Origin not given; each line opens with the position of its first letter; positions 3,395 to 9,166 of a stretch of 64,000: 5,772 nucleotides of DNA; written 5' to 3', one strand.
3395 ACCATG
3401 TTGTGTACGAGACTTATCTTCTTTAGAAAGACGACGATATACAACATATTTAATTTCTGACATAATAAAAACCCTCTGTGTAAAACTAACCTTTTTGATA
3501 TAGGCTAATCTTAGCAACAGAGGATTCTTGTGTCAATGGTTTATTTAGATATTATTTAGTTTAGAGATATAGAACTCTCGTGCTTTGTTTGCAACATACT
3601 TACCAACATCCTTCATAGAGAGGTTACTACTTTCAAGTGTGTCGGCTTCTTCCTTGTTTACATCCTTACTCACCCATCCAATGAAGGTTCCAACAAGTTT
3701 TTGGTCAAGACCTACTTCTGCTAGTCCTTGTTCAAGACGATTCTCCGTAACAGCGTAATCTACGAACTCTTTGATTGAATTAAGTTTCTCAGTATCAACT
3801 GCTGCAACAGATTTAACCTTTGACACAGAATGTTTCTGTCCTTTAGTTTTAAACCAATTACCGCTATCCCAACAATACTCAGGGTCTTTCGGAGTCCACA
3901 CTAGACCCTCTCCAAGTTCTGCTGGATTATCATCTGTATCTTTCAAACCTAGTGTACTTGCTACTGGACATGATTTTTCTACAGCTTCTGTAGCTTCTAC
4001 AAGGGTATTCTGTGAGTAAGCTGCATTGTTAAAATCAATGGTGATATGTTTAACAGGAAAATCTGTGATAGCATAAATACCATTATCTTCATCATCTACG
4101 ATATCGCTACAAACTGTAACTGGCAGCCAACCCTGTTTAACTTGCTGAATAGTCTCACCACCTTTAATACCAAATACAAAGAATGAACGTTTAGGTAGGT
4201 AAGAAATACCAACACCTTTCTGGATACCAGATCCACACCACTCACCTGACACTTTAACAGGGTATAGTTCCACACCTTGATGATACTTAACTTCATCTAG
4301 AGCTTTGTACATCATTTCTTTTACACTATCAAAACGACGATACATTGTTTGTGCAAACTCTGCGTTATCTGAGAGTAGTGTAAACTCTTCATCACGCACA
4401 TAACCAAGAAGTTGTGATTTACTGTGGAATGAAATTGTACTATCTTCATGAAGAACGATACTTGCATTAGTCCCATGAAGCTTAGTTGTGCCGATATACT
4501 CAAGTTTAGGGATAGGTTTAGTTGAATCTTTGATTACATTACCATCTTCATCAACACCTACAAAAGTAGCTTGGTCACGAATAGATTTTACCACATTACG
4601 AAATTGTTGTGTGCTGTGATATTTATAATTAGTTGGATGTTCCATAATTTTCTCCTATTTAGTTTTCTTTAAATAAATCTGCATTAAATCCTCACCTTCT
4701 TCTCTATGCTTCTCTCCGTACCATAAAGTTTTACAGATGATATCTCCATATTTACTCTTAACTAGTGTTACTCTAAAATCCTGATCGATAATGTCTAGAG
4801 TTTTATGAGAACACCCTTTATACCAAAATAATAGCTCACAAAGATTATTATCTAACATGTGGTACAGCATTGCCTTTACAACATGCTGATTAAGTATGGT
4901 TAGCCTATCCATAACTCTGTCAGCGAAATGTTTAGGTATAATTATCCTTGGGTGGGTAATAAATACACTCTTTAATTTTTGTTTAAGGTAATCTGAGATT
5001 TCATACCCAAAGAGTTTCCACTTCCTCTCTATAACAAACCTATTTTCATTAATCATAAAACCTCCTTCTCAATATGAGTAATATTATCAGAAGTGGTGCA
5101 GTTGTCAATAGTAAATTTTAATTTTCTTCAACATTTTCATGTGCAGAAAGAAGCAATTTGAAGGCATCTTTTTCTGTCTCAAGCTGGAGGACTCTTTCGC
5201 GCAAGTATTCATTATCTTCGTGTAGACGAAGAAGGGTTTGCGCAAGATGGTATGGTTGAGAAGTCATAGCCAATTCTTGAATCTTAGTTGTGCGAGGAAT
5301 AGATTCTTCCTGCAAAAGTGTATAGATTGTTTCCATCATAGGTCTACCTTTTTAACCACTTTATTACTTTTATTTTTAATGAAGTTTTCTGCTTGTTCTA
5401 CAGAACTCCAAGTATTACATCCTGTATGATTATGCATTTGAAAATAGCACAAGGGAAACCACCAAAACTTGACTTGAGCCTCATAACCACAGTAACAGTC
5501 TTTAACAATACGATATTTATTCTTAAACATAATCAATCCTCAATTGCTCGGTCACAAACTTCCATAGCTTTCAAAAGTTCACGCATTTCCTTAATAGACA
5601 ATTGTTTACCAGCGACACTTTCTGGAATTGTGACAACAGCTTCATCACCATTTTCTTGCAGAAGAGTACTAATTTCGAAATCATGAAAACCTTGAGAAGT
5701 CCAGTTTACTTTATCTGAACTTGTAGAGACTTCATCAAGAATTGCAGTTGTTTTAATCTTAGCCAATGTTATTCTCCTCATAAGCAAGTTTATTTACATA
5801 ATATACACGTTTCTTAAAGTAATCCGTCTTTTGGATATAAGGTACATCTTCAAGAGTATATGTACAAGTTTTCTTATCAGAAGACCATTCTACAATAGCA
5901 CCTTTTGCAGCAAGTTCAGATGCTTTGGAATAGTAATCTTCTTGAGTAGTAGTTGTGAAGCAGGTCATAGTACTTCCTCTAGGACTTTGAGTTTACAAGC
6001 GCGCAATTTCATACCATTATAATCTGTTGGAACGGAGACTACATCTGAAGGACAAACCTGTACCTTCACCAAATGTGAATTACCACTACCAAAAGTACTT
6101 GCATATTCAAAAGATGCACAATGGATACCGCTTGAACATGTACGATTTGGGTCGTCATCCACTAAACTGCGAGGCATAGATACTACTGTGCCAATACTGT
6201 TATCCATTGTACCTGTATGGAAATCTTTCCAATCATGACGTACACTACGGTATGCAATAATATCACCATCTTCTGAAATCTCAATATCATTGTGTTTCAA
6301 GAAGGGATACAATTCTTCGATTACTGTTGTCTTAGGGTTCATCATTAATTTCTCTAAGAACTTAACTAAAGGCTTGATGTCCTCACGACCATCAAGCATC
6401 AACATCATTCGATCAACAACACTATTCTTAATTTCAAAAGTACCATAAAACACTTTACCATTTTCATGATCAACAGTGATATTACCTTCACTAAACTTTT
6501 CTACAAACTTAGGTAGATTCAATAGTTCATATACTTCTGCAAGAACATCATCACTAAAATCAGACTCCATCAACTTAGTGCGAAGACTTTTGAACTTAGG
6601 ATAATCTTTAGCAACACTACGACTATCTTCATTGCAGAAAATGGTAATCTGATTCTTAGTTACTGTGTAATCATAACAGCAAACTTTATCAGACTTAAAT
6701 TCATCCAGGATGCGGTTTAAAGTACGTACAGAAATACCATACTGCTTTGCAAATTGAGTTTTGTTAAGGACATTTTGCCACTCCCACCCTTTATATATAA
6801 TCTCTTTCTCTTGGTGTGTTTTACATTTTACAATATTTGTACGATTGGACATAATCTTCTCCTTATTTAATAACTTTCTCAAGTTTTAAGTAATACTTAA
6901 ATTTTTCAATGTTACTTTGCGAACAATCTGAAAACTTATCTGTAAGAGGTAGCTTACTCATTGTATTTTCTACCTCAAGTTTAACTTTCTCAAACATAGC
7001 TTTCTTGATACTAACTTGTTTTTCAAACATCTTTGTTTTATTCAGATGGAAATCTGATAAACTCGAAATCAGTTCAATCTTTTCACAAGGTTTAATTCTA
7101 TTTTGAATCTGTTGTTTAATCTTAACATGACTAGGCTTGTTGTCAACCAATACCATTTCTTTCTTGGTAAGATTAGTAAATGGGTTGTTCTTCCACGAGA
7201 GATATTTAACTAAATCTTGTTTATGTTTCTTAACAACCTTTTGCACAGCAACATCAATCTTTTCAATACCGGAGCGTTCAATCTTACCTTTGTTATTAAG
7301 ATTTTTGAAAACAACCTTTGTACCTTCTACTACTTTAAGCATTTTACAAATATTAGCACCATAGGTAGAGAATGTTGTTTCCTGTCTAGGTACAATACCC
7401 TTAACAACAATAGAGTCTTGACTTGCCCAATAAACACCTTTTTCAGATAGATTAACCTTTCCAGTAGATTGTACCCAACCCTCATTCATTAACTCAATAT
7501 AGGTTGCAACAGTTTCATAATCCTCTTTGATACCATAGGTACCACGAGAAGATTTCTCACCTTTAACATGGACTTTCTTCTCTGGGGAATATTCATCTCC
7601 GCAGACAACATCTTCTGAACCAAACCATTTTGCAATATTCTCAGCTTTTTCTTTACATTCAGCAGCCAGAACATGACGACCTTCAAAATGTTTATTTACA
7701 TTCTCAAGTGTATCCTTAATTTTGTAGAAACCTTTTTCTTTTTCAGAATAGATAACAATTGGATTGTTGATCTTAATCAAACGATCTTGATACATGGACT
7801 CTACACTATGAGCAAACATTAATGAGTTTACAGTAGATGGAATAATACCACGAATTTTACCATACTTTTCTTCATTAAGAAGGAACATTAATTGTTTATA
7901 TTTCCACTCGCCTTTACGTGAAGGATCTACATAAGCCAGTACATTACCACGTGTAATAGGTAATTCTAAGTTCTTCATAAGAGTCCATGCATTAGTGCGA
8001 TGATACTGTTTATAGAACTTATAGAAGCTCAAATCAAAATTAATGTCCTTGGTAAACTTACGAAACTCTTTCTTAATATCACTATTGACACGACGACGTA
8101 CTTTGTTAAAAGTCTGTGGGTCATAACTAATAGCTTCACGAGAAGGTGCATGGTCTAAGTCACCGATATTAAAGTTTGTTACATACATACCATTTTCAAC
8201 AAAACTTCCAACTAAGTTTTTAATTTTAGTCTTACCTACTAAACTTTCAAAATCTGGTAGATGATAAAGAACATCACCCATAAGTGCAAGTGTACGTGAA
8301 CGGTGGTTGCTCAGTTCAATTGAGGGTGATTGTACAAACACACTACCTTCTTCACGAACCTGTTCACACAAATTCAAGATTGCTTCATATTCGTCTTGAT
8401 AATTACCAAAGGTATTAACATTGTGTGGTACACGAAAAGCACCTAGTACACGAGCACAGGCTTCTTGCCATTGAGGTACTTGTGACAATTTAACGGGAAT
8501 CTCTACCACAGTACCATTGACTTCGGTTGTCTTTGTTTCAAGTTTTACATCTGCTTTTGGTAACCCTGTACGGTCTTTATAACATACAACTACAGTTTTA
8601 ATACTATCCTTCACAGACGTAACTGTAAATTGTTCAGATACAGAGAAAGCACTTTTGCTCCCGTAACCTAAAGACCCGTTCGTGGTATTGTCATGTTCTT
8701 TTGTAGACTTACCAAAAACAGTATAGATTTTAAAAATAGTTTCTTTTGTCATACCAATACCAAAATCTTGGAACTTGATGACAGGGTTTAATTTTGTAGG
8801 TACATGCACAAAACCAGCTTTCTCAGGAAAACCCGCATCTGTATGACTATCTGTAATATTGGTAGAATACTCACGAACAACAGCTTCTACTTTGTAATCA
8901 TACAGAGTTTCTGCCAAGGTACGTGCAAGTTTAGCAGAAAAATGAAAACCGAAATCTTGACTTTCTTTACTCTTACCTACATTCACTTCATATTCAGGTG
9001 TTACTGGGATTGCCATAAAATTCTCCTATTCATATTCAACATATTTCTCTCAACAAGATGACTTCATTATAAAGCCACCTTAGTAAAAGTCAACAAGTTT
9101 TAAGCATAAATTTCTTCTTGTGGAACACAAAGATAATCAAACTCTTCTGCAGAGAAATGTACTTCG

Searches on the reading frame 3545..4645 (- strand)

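Call 3: search_protein_families(library=pfam, proteins=[window:3545-4645:-], max_evalue=0.1)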
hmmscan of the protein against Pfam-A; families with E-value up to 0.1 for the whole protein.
window:3545-4645:- (366 aa): 2 families
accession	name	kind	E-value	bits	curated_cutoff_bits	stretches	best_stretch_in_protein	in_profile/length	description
PF09414.15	RNA_ligase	-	7.9e-12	46.1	27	1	49-267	2-170/171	RNA ligase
PF25368.1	PUB10_N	-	0.088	13.9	32.6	0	59-123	40-102/124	PUB10-like, N-terminal domain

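Call 4: search_protein_families(library=phrogs, proteins=[window:3545-4645:-], max_evalue=0.01)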
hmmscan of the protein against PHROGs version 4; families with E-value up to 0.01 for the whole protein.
window:3545-4645:- (366 aa): 2 families
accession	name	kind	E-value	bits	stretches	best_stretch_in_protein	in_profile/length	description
phrog_548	-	DNA, RNA and nucleotide metabolism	6.1e-64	217.3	1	8-364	5-340/341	RNA ligase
phrog_968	-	DNA, RNA and nucleotide metabolism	0.00017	21.6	1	49-254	185-374/398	RNA ligase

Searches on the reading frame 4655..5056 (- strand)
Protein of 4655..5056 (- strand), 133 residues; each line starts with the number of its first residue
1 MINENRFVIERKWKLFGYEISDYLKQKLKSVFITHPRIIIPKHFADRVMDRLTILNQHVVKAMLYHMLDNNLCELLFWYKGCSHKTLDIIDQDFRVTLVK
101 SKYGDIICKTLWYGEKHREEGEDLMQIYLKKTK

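Call 3: search_protein_families(library=pfam, proteins=[window:4655-5056:-], max_evalue=0.1)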
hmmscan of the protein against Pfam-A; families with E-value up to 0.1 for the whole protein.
window:4655-5056:- (133 aa): 1 family
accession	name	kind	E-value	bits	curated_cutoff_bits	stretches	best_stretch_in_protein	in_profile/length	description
PF20702.3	nSTAND2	-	0.091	12.5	24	0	41-95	17-71/279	Novel STAND NTPase 2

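Call 4: search_protein_families(library=phrogs, proteins=[window:4655-5056:-], max_evalue=0.01)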
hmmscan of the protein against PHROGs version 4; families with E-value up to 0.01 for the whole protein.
window:4655-5056:- (133 aa): 2 families
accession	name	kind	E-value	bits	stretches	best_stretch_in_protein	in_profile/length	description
phrog_14653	-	unknown function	6.7e-18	66.3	1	11-127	8-122/132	-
phrog_23096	-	unknown function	0.0037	18.3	1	77-132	25-84/104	-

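Call 90: search_protein_families(library=padloc, proteins=[window:4655-5056:-], max_evalue=0.01)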
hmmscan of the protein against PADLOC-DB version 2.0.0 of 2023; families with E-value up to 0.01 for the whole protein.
window:4655-5056:- (133 aa): 0 families

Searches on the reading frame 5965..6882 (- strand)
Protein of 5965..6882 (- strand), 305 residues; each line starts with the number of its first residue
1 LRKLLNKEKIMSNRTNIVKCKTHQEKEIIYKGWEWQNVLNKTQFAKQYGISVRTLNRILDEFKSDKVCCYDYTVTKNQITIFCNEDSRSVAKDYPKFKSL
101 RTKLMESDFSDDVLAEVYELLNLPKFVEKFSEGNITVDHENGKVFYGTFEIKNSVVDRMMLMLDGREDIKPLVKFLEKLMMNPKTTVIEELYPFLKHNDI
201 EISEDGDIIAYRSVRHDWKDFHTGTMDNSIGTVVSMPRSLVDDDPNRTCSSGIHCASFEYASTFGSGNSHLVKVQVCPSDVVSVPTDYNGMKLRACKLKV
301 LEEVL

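Call 3: search_protein_families(library=pfam, proteins=[window:5965-6882:-], max_evalue=0.1)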
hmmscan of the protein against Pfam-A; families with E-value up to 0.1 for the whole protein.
window:5965-6882:- (305 aa): 3 families
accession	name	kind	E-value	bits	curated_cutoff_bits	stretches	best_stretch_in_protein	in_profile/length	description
PF20450.4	PPV_E1_DBD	-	0.0096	16.6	25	1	44-109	2-64/140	Papillomavirus E1, DNA-binding domain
PF13542.12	HTH_Tnp_ISL3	-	0.027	14.4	27.4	1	40-61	28-49/51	Helix-turn-helix domain of transposase family ISL3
PF05043.19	Mga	-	0.056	14.5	21.1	0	39-64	31-56/87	Mga helix-turn-helix domain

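Call 4: search_protein_families(library=phrogs, proteins=[window:5965-6882:-], max_evalue=0.01)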
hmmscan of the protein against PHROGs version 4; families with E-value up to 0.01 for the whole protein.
window:5965-6882:- (305 aa): 5 families
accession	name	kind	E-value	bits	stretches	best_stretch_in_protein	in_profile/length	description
phrog_609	-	lysis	8.8e-81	273.2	1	7-304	744-1044/1055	RIIB lysis inhibitor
phrog_3803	-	lysis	5.2e-48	165.5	1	55-304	264-512/530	RIIB lysis inhibitor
phrog_36818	-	lysis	1.9e-44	152.2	1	166-304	4-145/163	RIIB lysis inhibitor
phrog_11221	-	lysis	7.9e-41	141.8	1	72-304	9-237/543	RIIB lysis inhibitor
phrog_2886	-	lysis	1.3e-26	94.7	1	123-303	150-331/552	RIIB lysis inhibitor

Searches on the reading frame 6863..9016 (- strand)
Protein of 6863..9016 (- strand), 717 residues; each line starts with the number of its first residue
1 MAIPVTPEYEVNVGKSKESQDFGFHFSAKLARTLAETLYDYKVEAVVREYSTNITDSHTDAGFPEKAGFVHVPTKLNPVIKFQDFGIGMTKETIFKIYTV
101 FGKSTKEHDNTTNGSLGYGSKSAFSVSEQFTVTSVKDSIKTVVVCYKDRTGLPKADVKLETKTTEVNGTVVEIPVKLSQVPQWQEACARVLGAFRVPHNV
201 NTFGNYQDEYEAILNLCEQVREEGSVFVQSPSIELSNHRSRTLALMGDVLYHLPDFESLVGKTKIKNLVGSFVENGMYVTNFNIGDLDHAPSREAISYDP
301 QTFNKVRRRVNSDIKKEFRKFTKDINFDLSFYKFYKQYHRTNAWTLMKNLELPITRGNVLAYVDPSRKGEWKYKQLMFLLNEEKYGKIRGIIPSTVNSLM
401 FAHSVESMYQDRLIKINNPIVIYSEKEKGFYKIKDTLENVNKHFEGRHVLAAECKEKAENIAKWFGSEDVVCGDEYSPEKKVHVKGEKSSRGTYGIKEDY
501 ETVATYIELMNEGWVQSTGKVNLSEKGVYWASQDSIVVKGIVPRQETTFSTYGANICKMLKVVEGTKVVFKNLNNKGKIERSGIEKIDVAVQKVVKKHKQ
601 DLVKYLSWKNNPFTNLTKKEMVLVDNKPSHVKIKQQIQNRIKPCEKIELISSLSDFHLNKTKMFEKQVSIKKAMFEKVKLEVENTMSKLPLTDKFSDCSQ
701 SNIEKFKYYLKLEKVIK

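Call 54: search_dna_similar(query=window:6863-9016:-, collection=phages, mode=protein, max_rows=40, rows=best, max_evalue=1e-50)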
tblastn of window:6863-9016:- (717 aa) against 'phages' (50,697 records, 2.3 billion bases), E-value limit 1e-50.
Records with a match: 45; places in all: 45; records where one place covers at least 80% of the query: 45.
Best place of each record, by identity: 90-95% 1; 60-80% 4; <60% 40.
By first word of the organism name: Vibrio 42; Shewanella 2; Pseudoalteromonas 1.
By host as written in the record: - 29; Vibrio sp. 2; Vibrio parahaemolyticus ATCC 17802 2; Vibrio natriegens 2; Enterovibrio norvegicus 2; Vibrio sp. 11985 2; Vibrio hepatarius 1; Vibrio parahaemolyticus 1; and 4 more.
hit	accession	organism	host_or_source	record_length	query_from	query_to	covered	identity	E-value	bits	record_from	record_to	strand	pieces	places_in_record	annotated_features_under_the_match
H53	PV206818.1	Vibrio phage vB_CoeS_P1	Vibrio hepatarius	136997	1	717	100%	93.3%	0e+0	1353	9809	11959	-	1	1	RIIA lysis inhibitor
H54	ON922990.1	Vibrio phage VPMCC14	Vibrio sp.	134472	1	717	100%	63.1%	0e+0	922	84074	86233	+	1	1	putative rIIA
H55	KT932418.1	Vibrio phage qdvp001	Vibrio parahaemolyticus ATCC 17802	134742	1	717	100%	62.7%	0e+0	909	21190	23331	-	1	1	rIIA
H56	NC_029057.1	Vibrio phage qdvp001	Vibrio parahaemolyticus ATCC 17802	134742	1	717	100%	62.7%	0e+0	909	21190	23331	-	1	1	RIIA lysis inhibitor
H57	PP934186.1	Vibrio phage P018-4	Vibrio parahaemolyticus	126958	1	717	100%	62.1%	0e+0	897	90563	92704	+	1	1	RIIA lysis inhibitor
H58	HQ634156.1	Vibrio phage PWH3a-P1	Vibrio natriegens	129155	1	717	100%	57.4%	0e+0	811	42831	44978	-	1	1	rIIA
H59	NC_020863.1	Vibrio phage PWH3a-P1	Vibrio natriegens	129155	1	717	100%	57.4%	0e+0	811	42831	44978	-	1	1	RIIA lysis inhibitor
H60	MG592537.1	Vibrio phage 1.170.O._10N.261.52.C3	Vibrio sp.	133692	1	717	100%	48.4%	0e+0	656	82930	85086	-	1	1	histidine kinase-like ATPase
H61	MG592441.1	Vibrio phage 1.063.O._10N.261.45.C7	Vibrio lentus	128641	1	717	100%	45.6%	0e+0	607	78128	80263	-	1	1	ATPase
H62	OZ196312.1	Vibrio phage K470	Seawater and oysters mix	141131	1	717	100%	45.6%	0e+0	600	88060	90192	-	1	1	RIIA lysis inhibitor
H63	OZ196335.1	Vibrio phage K412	Seawater and oysters mix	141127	1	717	100%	45.6%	0e+0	600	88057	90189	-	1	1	RIIA lysis inhibitor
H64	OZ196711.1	Vibrio phage K460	Seawater and oysters mix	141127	1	717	100%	45.6%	0e+0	600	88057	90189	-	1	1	RIIA lysis inhibitor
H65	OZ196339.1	Vibrio phage K406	Seawater and oysters mix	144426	1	717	100%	45.0%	0e+0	597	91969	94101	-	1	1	RIIA lysis inhibitor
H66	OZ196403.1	Vibrio phage K354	Seawater and oysters mix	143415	1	717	100%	45.0%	0e+0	597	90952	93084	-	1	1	RIIA lysis inhibitor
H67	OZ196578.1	Vibrio phage K408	Seawater and oysters mix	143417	1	717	100%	45.0%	0e+0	597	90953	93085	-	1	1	RIIA lysis inhibitor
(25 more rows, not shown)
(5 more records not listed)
